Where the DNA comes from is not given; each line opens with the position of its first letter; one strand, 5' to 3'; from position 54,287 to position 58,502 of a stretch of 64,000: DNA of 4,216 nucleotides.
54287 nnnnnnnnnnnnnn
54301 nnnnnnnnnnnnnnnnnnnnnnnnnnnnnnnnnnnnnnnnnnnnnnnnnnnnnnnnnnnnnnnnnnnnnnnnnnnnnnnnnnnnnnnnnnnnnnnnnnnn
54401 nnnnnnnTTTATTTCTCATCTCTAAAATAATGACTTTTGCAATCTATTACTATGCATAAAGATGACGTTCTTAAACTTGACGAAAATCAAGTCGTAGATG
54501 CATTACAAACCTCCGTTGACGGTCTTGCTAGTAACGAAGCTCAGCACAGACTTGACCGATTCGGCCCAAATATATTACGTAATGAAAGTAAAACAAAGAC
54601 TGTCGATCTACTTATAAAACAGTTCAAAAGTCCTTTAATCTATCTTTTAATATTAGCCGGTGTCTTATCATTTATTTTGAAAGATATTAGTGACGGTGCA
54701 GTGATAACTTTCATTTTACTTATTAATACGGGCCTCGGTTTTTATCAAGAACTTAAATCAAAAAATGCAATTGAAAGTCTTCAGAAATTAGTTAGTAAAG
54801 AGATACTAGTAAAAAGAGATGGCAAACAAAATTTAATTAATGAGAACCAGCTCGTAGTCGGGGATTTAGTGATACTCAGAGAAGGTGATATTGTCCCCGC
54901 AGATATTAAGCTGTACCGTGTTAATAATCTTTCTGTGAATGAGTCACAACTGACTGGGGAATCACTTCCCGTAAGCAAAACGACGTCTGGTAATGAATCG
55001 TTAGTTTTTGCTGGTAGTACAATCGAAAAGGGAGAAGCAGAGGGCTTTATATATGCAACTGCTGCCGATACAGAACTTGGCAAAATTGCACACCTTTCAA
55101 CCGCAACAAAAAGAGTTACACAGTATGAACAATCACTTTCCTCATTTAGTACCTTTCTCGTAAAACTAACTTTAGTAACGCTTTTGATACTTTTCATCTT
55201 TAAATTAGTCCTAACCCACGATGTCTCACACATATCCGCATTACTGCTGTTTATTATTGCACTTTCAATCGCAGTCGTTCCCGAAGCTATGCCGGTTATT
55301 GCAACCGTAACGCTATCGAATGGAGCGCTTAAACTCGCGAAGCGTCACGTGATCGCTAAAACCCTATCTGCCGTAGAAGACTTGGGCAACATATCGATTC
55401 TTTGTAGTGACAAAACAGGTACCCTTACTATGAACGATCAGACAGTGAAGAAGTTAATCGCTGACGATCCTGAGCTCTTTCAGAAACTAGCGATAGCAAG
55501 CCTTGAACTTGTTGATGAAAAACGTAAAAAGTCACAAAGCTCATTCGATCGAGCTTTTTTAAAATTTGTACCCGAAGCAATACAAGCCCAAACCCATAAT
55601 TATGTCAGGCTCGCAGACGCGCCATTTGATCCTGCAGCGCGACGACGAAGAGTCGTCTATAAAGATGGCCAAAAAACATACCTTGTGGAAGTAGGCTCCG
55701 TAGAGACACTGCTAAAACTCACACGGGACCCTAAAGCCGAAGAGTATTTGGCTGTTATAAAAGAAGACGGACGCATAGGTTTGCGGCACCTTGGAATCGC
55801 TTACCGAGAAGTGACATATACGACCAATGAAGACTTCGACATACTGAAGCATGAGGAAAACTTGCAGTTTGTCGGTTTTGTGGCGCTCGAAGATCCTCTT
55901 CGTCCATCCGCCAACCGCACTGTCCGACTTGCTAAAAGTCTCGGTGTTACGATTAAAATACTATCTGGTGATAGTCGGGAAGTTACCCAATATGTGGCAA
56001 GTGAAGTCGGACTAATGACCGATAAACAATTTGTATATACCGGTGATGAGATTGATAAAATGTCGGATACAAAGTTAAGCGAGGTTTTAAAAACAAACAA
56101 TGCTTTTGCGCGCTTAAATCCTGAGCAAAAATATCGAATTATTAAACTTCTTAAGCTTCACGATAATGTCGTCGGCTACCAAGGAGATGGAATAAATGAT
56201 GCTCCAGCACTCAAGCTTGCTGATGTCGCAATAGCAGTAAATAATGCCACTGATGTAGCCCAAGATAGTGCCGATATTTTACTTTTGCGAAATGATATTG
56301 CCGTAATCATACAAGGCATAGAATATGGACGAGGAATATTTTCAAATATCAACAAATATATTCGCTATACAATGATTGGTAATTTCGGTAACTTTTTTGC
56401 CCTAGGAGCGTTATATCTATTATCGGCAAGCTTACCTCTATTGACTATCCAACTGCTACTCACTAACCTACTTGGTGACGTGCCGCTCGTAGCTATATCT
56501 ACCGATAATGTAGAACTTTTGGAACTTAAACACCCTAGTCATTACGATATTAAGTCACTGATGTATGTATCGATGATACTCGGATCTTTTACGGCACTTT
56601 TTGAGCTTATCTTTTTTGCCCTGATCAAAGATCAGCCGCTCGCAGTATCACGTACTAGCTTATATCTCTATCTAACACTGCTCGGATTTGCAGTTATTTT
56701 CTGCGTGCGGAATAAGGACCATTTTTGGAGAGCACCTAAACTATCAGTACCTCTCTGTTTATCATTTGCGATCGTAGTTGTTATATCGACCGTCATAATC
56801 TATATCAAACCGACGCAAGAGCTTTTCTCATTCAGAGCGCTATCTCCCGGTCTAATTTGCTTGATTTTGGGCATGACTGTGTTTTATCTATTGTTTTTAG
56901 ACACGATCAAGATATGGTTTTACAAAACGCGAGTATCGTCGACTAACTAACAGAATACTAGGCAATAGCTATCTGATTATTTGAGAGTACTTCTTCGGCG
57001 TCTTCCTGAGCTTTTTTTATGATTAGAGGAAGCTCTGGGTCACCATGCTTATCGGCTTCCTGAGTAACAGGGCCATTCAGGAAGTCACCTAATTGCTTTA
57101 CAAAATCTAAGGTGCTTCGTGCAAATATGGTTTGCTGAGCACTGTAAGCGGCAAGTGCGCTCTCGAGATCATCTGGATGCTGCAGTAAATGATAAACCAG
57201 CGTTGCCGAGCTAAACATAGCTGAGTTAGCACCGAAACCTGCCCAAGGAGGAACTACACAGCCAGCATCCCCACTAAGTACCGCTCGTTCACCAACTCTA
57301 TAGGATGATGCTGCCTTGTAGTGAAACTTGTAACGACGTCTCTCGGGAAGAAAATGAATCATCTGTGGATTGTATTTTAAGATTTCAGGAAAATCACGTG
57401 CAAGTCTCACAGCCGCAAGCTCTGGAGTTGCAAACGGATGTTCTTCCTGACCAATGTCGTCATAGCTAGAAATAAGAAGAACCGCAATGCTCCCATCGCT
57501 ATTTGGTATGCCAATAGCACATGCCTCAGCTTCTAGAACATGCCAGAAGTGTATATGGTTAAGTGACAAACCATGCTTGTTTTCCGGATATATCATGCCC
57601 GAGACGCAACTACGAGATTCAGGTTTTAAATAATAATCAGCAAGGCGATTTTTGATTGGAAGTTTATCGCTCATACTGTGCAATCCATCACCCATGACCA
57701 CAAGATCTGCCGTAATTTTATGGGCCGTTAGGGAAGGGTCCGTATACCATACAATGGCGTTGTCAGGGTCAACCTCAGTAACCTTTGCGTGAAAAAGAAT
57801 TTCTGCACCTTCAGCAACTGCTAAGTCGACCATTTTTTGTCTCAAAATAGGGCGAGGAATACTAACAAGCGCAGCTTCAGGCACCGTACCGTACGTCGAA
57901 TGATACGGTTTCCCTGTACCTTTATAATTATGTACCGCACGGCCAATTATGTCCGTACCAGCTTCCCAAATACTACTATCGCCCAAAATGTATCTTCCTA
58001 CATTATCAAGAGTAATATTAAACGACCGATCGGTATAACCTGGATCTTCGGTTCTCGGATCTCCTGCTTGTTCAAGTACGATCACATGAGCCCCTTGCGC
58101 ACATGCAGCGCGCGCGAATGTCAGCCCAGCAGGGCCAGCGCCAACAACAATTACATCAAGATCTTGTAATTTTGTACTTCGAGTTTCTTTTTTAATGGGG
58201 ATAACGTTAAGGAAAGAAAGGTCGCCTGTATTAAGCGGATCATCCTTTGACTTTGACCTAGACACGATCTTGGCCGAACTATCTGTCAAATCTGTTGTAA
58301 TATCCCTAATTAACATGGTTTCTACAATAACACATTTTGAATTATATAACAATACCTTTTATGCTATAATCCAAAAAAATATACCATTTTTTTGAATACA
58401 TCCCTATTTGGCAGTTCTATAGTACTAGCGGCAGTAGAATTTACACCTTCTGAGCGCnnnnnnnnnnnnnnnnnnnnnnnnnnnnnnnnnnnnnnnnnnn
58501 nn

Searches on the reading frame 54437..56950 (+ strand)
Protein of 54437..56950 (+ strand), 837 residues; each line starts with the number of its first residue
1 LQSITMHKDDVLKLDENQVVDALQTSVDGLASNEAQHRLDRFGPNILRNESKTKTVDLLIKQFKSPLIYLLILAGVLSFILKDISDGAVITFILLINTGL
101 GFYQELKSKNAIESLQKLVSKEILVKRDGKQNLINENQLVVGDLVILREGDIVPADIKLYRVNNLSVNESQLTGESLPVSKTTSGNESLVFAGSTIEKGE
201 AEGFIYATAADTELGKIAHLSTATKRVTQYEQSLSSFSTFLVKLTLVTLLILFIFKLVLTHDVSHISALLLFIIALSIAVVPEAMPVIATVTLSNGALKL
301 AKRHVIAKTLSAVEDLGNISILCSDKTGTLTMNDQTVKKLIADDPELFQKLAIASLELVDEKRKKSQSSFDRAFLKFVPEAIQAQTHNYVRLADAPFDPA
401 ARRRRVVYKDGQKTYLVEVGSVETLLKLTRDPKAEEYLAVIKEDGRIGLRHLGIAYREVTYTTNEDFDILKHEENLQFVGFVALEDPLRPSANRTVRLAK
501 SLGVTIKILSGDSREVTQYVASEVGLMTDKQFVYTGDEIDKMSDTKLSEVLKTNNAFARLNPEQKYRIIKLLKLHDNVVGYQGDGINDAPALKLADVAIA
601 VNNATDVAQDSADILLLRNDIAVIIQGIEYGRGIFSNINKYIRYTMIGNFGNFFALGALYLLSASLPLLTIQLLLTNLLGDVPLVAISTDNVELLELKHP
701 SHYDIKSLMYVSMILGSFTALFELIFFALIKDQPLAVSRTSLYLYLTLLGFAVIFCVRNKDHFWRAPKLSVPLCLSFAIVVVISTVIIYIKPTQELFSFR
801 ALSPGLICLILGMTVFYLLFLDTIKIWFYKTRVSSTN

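Call 14: search_protein_families(library=pfam, proteins=[window:54437-56950:+], max_evalue=0.001)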
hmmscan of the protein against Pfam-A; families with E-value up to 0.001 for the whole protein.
window:54437-56950:+ (837 aa): 5 families
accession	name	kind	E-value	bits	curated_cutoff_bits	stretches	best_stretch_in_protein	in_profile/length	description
PF00122.25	E1-E2_ATPase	-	1.4e-42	145.7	28.1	1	118-303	2-181/181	E1-E2 ATPase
PF00702.32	Hydrolase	-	4.1e-16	60.4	26.4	1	321-596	3-191/191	haloacid dehalogenase-like hydrolase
PF00690.31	Cation_ATPase_N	-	1.5e-15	57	20.4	1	15-78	5-69/69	Cation transporter/ATPase, N-terminus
PF00689.26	Cation_ATPase_C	-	2.4e-11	44.1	27.3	1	666-826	2-174/175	Cation transporting ATPase, C-terminus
PF08282.18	Hydrolase_3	-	0.0004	20.6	20.9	1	568-622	195-249/255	haloacid dehalogenase-like hydrolase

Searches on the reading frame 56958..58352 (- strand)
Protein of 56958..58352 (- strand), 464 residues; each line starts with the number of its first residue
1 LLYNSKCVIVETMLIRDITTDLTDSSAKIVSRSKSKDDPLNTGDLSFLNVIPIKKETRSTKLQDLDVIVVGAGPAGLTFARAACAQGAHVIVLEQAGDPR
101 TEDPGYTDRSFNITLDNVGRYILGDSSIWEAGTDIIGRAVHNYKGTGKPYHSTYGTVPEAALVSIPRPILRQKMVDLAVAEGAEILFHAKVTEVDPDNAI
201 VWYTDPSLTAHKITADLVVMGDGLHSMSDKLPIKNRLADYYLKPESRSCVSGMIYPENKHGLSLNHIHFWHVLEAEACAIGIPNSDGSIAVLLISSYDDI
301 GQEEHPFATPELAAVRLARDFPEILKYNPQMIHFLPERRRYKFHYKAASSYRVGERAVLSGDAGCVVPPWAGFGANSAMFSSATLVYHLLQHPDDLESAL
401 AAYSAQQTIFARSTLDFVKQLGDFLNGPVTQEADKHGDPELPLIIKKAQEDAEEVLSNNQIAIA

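Call 14: search_protein_families(library=pfam, proteins=[window:56958-58352:-], max_evalue=0.001)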
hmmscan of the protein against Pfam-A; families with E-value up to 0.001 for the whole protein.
window:56958-58352:- (464 aa): 10 families
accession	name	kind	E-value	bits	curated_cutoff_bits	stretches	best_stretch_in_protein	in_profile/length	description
PF01494.25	FAD_binding_3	-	3.2e-18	66.5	22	1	65-417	2-348/349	FAD binding domain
PF01266.30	DAO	-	8.4e-09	35.8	27.9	1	66-99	1-34/353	FAD dependent oxidoreductase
PF07992.20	Pyr_redox_2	-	1.9e-06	28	26.1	1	66-98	2-34/291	Pyridine nucleotide-disulphide oxidoreductase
PF13450.12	NAD_binding_8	-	8.1e-06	26.5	21.9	1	69-99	1-31/68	NAD(P)-binding Rossmann-like domain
PF05834.18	Lycopene_cycl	-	5.7e-05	22.8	23.4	1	66-228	1-145/380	Lycopene cyclase protein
PF00890.30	FAD_binding_2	-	8.8e-05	22.3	20.4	1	66-97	1-32/414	FAD binding domain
PF03486.20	HI0933_like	-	0.0001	22.3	50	1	66-97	2-33/244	HI0933-like protein Rossmann domain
PF01946.23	Thi4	-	0.00018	21.3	26.2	1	61-95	14-49/235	Thi4 family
PF12831.13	FAD_oxidored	-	0.00021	21.1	27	0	66-197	1-117/416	FAD dependent oxidoreductase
PF13738.12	Pyr_redox_3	-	0.00037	20.3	30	0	68-95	1-29/305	Pyridine nucleotide-disulphide oxidoreductase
